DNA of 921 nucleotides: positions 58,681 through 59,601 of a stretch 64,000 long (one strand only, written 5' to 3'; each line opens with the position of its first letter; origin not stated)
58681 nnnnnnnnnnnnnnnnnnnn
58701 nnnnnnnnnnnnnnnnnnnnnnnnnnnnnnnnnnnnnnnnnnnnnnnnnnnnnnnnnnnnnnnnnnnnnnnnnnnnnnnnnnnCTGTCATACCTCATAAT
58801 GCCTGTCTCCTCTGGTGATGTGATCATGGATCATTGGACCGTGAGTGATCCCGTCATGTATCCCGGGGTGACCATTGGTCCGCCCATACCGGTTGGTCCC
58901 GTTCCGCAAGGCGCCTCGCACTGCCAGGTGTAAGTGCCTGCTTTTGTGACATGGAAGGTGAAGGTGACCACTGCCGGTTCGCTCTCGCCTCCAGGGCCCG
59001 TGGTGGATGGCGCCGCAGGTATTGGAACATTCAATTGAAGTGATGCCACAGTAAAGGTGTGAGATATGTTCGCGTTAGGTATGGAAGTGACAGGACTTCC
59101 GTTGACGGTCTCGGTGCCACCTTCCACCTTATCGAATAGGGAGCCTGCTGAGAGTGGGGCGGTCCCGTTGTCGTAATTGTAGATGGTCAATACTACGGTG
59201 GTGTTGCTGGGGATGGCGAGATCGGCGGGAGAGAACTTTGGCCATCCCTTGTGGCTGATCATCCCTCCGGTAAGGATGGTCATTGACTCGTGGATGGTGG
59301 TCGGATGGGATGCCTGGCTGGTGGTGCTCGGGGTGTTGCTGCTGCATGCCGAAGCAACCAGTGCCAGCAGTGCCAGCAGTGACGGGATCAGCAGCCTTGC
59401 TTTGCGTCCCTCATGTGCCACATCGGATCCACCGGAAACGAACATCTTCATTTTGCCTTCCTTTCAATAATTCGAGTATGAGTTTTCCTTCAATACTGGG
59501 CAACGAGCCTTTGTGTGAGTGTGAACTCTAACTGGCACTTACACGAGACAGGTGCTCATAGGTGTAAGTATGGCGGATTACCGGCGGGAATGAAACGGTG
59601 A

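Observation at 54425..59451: Heme-free NrfC/NrfD-type quinone module co-encoded with two CuA-like cupredoxins: candidate undescribed respiratory complex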

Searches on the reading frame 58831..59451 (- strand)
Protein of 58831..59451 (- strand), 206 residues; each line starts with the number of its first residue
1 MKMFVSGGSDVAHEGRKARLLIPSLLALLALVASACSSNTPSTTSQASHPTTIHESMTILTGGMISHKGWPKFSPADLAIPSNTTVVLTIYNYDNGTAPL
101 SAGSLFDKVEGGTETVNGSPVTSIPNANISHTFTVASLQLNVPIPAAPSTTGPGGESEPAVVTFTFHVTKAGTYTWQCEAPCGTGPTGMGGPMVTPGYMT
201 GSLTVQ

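Call 3: search_protein_families(library=pfam, proteins=[window:58831-59451:-], max_evalue=0.1)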
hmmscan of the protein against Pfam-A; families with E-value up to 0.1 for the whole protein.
window:58831-59451:- (206 aa): 1 family
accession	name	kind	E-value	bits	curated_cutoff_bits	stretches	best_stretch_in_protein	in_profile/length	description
PF13473.12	Cupredoxin_1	-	0.013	15.9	27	0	62-99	30-58/104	Cupredoxin-like domain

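Call 4: search_protein_families(library=ncbifam, proteins=[window:58831-59451:-], max_evalue=0.1)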
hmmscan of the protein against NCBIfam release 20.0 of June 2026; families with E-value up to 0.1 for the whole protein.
window:58831-59451:- (206 aa): 1 family
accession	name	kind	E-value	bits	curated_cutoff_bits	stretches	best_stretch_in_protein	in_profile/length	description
NF033216.1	lipo_YgdI_YgdR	subfamily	0.069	13.1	42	0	19-52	2-35/71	YgdI/YgdR family lipoprotein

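Call 25: search_solved_structures(query=window:58831-59451:-, max_evalue=10, show_alignments=2)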
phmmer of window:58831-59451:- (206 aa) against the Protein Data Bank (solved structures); distinct sequences matched with E-value up to 10: 2.
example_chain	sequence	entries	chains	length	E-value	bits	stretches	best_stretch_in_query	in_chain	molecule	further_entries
1m9w_A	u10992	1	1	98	0.5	13.4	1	125-188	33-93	plastocyanin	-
1j5c_A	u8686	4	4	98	0.5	13.4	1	125-188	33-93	PLASTOCYANIN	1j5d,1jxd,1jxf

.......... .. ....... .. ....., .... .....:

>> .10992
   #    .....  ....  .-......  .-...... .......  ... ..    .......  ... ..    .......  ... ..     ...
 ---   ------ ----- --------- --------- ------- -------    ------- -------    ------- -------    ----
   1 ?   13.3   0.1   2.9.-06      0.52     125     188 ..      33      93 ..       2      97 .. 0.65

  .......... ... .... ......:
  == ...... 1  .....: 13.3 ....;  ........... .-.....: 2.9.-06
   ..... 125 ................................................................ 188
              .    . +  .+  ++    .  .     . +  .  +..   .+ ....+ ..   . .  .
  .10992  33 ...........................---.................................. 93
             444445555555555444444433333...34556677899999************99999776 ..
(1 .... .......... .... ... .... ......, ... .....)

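Call 28: find_homologous_proteins(query=window:58831-59451:-)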
Query window:58831-59451:- (206 aa): 496 proteins with E <= 0.001 among 2155 candidates; the best 120 are listed.
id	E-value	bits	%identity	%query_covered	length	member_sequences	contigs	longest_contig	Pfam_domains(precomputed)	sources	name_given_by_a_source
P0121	7.8e-130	449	100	100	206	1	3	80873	-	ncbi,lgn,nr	ncbi:MAG: hypothetical protein M1399_01205 [Actinobacteria bacterium]|nr:hypothetical protein [Actin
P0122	5.5e-93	328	75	100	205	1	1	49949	-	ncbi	ncbi:MAG: hypothetical protein ACYDGY_02395 [Acidimicrobiales bacterium]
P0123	1.8e-83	297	69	100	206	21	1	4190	-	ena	-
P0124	1.5e-80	288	78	78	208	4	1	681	-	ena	-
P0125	1.4e-77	278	68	95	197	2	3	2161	-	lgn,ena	-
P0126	1.4e-63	232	74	73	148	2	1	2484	-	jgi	jgi:hypothetical protein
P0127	1.1e-62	229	62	90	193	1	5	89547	-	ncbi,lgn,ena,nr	ncbi:MAG: hypothetical protein M1483_06285 [Actinobacteria bacterium]|nr:hypothetical protein [Actin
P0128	9.1e-62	226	61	88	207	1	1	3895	-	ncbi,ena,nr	ncbi:MAG TPA: hypothetical protein VMW49_07730 [Candidatus Dormibacteraeota bacterium]|nr:hypothetic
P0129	2.8e-61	225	55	96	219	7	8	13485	-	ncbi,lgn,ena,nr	ncbi:MAG: hypothetical protein M0008_06425 [Actinomycetota bacterium]|nr:hypothetical protein [Actin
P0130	1.3e-60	223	57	88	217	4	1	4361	-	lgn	-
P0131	1.4e-58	216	56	94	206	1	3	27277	-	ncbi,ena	-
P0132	1.8e-53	199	64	72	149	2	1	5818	-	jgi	jgi:heme/copper-type cytochrome/quinol oxidase subunit 2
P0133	1.3e-52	197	52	93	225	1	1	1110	-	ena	-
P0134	2.4e-52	196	58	75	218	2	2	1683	-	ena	-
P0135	3.0e-51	192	56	75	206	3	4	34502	-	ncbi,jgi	ncbi:MAG: cupredoxin domain-containing protein [Acidimicrobiales bacterium]|jgi:hypothetical protein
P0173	2.2e-42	163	52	78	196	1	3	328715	-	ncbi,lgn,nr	ncbi:MAG: hypothetical protein K6U14_01475 [Firmicutes bacterium]|nr:hypothetical protein [Alicyclob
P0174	3.4e-42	163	43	98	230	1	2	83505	-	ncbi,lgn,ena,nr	ncbi:MAG: hypothetical protein M0Z66_14660 [Thermaerobacter sp.]|nr:hypothetical protein [Thermaerob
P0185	5.6e-41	159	49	87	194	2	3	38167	-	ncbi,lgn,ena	ncbi:MAG: cupredoxin domain-containing protein [Sulfobacillus sp.]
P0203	1.3e-39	154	56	73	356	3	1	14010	-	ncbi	-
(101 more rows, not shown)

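Call 29: find_encoding_contigs(protein=P0185, flank=10000, max_places=1)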
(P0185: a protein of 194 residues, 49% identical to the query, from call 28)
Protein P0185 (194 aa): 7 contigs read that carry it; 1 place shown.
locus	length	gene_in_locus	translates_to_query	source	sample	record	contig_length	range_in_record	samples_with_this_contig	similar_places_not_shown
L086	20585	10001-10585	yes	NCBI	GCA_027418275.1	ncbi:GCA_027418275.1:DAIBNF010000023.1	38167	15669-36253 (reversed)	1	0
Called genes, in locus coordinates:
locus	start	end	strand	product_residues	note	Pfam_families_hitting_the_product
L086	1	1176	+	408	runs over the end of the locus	-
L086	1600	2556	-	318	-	PF00365:PFK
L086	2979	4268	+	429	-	PF01053:Cys_Met_Meta_PP, PF01041:DegT_DnrJ_EryC1 (weak), PF06838:Met_gamma_lyase (faint)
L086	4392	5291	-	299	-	PF00891:Methyltransf_2, PF13489:Methyltransf_23 (weak)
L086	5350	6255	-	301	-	PF01040:UbiA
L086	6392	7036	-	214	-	-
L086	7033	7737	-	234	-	-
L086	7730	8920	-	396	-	PF00437:T2SSE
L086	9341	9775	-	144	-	PF02566:OsmC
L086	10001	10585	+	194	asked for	-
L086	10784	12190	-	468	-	PF00890:FAD_binding_2 (weak), PF01134:GIDA (weak), PF01266:DAO (faint), PF07992:Pyr_redox_2, PF12831:FAD_oxidored, PF13738:Pyr_redox_3 (weak), PF00070:Pyr_redox, PF02852:Pyr_redox_dim, +2 more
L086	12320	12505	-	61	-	-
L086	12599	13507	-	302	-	-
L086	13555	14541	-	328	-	-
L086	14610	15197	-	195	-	-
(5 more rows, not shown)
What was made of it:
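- The p1-type cupredoxin is shared with Sulfobacillus-like MAGs (call 29).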

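Call 30: find_encoding_contigs(protein=P0173, flank=10000, max_places=1)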
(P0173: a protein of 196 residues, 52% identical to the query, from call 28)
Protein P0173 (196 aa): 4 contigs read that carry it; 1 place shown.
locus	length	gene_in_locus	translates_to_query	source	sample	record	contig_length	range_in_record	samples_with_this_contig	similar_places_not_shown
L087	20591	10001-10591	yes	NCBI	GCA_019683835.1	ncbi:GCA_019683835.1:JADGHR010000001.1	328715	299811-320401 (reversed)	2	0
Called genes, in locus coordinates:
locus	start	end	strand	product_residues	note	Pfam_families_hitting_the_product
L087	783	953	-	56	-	-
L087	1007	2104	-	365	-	PF00795:CN_hydrolase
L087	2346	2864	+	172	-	PF12973:Cupin_7, PF07883:Cupin_2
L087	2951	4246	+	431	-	PF00083:Sugar_tr, PF07690:MFS_1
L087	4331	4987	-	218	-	PF00990:GGDEF, PF17853:GGDEF_2 (weak)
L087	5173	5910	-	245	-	PF01325:Fe_dep_repress, PF13545:HTH_Crp_2 (faint), PF02742:Fe_dep_repr_C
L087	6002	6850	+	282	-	PF03239:FTR1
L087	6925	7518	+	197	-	PF07875:Coat_F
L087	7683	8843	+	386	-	PF07690:MFS_1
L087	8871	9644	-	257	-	-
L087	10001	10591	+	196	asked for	-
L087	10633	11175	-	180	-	PF04343:DUF488, PF22751:DUF488-N3a (faint)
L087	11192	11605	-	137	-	-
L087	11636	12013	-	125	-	PF04343:DUF488, PF22751:DUF488-N3a, PF22752:DUF488-N3i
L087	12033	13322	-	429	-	-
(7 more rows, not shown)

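Call 31: find_encoding_contigs(protein=P0174, flank=10000, max_places=1)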
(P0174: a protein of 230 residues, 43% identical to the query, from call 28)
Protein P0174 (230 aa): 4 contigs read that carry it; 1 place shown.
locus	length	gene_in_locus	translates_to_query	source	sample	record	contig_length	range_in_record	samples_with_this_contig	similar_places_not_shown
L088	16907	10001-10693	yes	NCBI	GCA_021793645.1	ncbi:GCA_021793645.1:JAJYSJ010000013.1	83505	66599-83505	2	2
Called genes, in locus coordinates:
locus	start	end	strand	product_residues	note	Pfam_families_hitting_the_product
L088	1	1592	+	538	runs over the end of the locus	PF03109:ABC1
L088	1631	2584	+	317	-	PF12146:Hydrolase_4, PF00561:Abhydrolase_1, PF12697:Abhydrolase_6, PF01738:DLH (faint), PF00326:Peptidase_S9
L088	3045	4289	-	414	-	PF03816:LytR_cpsA_psr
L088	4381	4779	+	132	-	-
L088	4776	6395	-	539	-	PF00015:MCPsignal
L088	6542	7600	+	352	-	PF00730:HhH-GPD, PF14815:NUDIX_4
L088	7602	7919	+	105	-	PF03819:MazG (weak)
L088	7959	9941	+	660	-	PF16177:ACAS_N, PF00501:AMP-binding, PF13193:AMP-binding_C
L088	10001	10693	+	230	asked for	-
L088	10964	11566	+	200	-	-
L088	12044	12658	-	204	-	PF19762:DUF6249 (faint)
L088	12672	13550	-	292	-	-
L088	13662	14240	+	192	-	PF04542:Sigma70_r2, PF08281:Sigma70_r4_2, PF04545:Sigma70_r4 (weak)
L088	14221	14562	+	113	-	-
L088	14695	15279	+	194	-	-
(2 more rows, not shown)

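Call 43: predict_structure(alignment_id=A2)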
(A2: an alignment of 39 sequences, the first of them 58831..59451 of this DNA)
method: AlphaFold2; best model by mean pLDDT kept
length: 206 residues; sequences in the alignment: 39
mean_pLDDT: 82.9   pTM: 0.73
mean pLDDT of the five models: 82.9, 81.4, 80.9, 80.6, 80.5
residues with pLDDT >= 90: 120; 70-90: 39; 50-70: 23; < 50: 24
segments of 3 or more residues with pLDDT < 50: 6-10, 18-29, 35-37
pLDDT, mean of each block of 10 residues (from residue 1): 46 51 43 52 63 97 87 97 97 94 93 98 96 97 95 88 97 96 76 87 97
secondary structure, 60 per line:
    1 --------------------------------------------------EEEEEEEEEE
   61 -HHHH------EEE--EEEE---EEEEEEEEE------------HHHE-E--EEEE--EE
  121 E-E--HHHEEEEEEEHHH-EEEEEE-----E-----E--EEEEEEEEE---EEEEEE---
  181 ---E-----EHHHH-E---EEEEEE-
elements in order: E51-60 H62-65 E72-74 E77-80 E84-92 E113-116 E119-121 E129-135 E140-145 E160-168 E172-177 H191-194 E200-205

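Call 46: fold_search(model_id=the predicted structure, library=pdb)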
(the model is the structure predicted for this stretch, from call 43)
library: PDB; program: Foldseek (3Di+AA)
matches with E <= 10: 1386; with E <= 0.001: 87
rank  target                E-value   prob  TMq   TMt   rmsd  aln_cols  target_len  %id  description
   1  4hcf_B                2.1e-05  1.00  0.35  0.70   4.5       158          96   17  Crystal Structure of Uncharacterized Cupredoxin-like Domain Protein Cupredoxin_1 with Copper Bound from Bacillus anthr (released 2012-10-17)
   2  4hcf_A                2.9e-05  1.00  0.35  0.77   4.0       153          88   17  Crystal Structure of Uncharacterized Cupredoxin-like Domain Protein Cupredoxin_1 with Copper Bound from Bacillus anthr (released 2012-10-17)
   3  1rcy                  5.1e-05  1.00  0.31  0.41   9.6       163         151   21  RUSTICYANIN (RC) FROM THIOBACILLUS FERROOXIDANS (released 1997-05-15)
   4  1a8z                  6.8e-05  1.00  0.34  0.44   7.8       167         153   20  STRUCTURE DETERMINATION OF A 16.8KDA COPPER PROTEIN RUSTICYANIN AT 2.1A RESOLUTION USING ANOMALOUS SCATTERING DATA WITH  (released 1998-06-17)
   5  6wcn                  7.2e-05  1.00  0.41  0.21  17.1       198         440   12  Crystal structure of Laccase from Thermus thermophilus HB27 with an open conformation of beta-hairpin (Average deposited (released 2021-03-31)
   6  4hcg_B                1.1e-04  1.00  0.33  0.72   5.8       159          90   17  Uncharacterized Cupredoxin-like Domain Protein Cupredoxin_1 with Zinc bound from Bacillus anthracis (released 2012-10-17)
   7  2qpe_B                1.1e-04  1.00  0.33  0.40   5.0       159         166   12  An unexpected outcome of surface-engineering an integral membrane protein: Improved crystallization of cytochrome ba3  (released 2007-12-11)
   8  4hci_B                1.2e-04  1.00  0.37  0.78   4.4       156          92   16  Uncharacterized Cupredoxin-like Domain Protein Cupredoxin_1 from Bacillus anthracis (released 2012-10-17)
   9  2cak                  1.2e-04  1.00  0.32  0.41   8.4       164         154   20  1.27Angstrom Structure of Rusticyanin from Thiobacillus ferrooxidans (released 2006-03-08)
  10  7z3i_A                1.2e-04  1.00  0.32  0.44   7.8       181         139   13  Crystal structure of the cupredoxin AcoP from Acidithiobacillus ferrooxidans, M171A mutant (released 2023-09-13)
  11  4hcg_A                1.3e-04  1.00  0.34  0.70   5.1       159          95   18  Uncharacterized Cupredoxin-like Domain Protein Cupredoxin_1 with Zinc bound from Bacillus anthracis (released 2012-10-17)
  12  1qhq                  1.3e-04  1.00  0.33  0.48   9.1       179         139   19  AURACYANIN, A BLUE COPPER PROTEIN FROM THE GREEN THERMOPHILIC PHOTOSYNTHETIC BACTERIUM CHLOROFLEXUS AURANTIACUS (released 2001-03-07)
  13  1a3z                  1.3e-04  1.00  0.32  0.42   8.9       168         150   20  REDUCED RUSTICYANIN AT 1.9 ANGSTROMS (released 1998-07-29)
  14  7z3b_B                1.4e-04  1.00  0.29  0.44  12.8       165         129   15  Crystal structure of the cupredoxin AcoP from Acidithiobacillus ferrooxidans, reduced form (released 2023-09-13)
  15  1e30_A                1.5e-04  1.00  0.32  0.42   8.6       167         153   20  Crystal structure of the Met148Gln mutant of rusticyanin at 1.5 Angstrom resolution (released 2000-07-28)
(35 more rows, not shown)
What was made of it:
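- On CuA centre (COX2 / NosZ domain): AF2 model plus Foldseek (calls 43, 46).
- Checked: An AlphaFold2 model (pLDDT 82.9) is a cupredoxin by Foldseek (calls 43, 46).
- The AF2 model of p1 is a cupredoxin (calls 43, 46).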

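Call 59: search_solved_structures(query=A2, max_evalue=1, show_alignments=4)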
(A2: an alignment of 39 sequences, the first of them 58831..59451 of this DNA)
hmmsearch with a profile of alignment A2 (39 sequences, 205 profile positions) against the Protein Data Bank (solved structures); distinct sequences matched with E-value up to 1: 80 (the best 60 are shown).
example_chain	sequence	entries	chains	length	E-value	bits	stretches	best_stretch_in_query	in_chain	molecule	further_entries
6tfd_A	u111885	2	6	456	0.00025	23.9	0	157-192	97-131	Copper-containing nitrite reductase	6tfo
6pty_A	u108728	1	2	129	0.00037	23.3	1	122-193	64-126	Cytochrome c oxidase subunit 2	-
2lln_A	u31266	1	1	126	0.00041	23.2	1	122-193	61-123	Cytochrome c oxidase subunit 2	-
2cua_A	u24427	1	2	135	0.0005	22.9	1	122-193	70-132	PROTEIN (CUA)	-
2fwl_B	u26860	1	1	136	0.0005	22.9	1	122-193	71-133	Cytochrome c oxidase subunit II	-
6ptt_A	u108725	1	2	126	0.00059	22.7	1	122-192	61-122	Cytochrome c oxidase subunit 2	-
3eh3_B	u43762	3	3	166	0.00077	22.3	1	122-193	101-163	Cytochrome c oxidase subunit 2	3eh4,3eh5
3s33_B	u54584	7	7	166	0.00077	22.3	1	122-193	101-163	Cytochrome c oxidase subunit 2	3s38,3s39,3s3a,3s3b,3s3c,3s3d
2qpe_B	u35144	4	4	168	0.00079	22.3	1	122-193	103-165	Cytochrome c oxidase subunit 2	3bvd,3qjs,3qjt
1ehk_B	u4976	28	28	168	0.0008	22.3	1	122-193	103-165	BA3-TYPE CYTOCHROME-C OXIDASE | Cytochrome c oxidase polypeptide II | Cytochrome c oxidase subunit 2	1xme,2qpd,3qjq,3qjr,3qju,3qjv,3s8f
2dv6_A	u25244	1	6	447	0.013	18.3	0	156-192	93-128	Nitrite reductase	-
6y7e_A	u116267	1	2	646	0.02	17.7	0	129-194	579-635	Nitrous-oxide reductase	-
6y77_A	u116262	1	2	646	0.021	17.6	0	129-194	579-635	Nitrous-oxide reductase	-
6y6y_A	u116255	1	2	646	0.021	17.6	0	129-194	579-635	Nitrous-oxide reductase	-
6y72_A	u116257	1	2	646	0.021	17.6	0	129-194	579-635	Nitrous-oxide reductase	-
4hcf_A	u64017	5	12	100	0.16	14.7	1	131-177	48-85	Cupredoxin 1 | Cytochrome B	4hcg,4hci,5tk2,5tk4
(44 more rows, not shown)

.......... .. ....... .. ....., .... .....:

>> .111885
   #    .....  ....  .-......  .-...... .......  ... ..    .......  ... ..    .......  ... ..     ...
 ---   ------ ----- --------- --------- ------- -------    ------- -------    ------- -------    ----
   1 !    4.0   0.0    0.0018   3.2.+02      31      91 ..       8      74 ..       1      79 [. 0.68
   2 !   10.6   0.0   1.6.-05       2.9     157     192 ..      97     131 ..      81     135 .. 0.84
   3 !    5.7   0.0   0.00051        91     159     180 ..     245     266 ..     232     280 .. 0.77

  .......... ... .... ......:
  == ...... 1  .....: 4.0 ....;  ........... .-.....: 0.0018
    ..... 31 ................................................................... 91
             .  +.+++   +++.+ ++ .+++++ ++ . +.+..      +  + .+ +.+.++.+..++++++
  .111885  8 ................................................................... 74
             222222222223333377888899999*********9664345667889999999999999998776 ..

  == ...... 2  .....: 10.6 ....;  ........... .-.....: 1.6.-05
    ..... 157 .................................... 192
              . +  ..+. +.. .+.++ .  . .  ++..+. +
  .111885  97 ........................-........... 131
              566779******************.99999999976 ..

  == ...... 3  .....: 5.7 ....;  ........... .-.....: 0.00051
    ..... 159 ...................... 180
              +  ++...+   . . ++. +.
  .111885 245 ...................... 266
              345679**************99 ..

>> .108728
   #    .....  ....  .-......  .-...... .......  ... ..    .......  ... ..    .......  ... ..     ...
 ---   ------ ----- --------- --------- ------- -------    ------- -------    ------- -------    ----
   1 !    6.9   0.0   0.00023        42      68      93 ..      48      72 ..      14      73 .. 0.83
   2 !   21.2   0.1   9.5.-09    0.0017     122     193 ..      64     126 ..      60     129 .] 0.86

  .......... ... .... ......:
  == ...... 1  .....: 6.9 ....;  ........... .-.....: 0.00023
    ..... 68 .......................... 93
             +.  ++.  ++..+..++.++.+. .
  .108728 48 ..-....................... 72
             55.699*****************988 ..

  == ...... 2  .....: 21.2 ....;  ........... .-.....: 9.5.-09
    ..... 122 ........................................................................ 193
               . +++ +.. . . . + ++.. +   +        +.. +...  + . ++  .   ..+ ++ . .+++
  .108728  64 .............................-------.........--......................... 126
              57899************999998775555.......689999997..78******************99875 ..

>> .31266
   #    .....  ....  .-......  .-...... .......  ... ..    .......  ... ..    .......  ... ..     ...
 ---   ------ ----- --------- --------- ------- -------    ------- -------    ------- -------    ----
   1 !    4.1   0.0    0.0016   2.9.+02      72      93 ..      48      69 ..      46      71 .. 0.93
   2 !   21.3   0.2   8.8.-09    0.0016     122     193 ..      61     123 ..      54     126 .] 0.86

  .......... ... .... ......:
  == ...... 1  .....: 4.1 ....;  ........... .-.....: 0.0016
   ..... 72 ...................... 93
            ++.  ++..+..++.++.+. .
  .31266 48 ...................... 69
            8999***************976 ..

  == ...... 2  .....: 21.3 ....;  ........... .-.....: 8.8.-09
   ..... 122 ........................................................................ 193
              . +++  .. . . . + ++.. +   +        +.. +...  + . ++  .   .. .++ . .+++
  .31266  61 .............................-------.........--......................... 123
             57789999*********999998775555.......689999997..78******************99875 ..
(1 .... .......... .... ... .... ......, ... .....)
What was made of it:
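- The ligands sit exactly where cupredoxin redox sites sit: a strand His plus the loop between the last two strands (calls 43, 59).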

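Call 73: search_protein_representatives(alignment_id=A2)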
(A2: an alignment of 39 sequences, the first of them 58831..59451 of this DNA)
Query: 39 sequences, 205 profile positions. Proteins with E-value up to 0.001 (for the whole library): 1507; up to 1e-10: 473; up to 1e-30: 122. The best 150 are listed.
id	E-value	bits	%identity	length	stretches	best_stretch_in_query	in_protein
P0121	1.8e-79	282.4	-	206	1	7-205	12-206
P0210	5.9e-75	267.7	-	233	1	9-204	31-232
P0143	2.1e-71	256.1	-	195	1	12-204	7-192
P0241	2.4e-71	255.9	-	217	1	9-205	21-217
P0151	1.1e-68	247.2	-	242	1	23-204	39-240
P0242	2.8e-66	239.4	-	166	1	44-204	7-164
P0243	7.1e-66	238.0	-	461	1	15-205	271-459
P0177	1.1e-64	234.1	-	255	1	23-205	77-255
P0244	4.9e-64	232.0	-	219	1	16-204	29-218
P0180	6.0e-64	231.7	-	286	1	23-205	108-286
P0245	6.5e-64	231.6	-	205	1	8-205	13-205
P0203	1.8e-63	230.2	-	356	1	27-204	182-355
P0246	3.0e-63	229.4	-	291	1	28-204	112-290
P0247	5.9e-61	222.0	-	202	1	19-205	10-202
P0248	3.4e-60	219.5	-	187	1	18-205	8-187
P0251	2.3e-57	210.2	-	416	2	22-203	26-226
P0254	2.3e-56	207.0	-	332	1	7-204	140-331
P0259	5.6e-55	202.4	-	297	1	20-204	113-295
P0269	4.1e-51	189.8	-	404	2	73-205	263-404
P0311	9.7e-40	152.7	-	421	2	71-204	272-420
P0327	1.3e-35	139.2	-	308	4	133-205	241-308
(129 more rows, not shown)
